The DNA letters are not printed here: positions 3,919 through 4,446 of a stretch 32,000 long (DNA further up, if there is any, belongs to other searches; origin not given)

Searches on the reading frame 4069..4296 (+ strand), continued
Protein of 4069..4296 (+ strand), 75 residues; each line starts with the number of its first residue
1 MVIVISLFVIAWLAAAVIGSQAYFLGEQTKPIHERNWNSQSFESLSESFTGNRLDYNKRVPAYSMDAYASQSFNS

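Call 70: find_encoding_contigs(protein=P0011, flank=1500, max_places=3)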
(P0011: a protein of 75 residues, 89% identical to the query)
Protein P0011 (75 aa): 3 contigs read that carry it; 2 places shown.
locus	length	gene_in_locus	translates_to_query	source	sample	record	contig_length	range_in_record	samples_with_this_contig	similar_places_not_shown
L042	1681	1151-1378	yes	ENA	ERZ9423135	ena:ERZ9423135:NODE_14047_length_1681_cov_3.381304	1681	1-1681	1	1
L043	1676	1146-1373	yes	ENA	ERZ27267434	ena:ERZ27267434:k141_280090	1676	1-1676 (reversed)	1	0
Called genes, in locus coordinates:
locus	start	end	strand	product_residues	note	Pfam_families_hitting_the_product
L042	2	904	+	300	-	?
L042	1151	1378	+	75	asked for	PF26637:DUF8210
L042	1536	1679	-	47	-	?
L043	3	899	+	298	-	?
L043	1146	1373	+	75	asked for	PF26637:DUF8210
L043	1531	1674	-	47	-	?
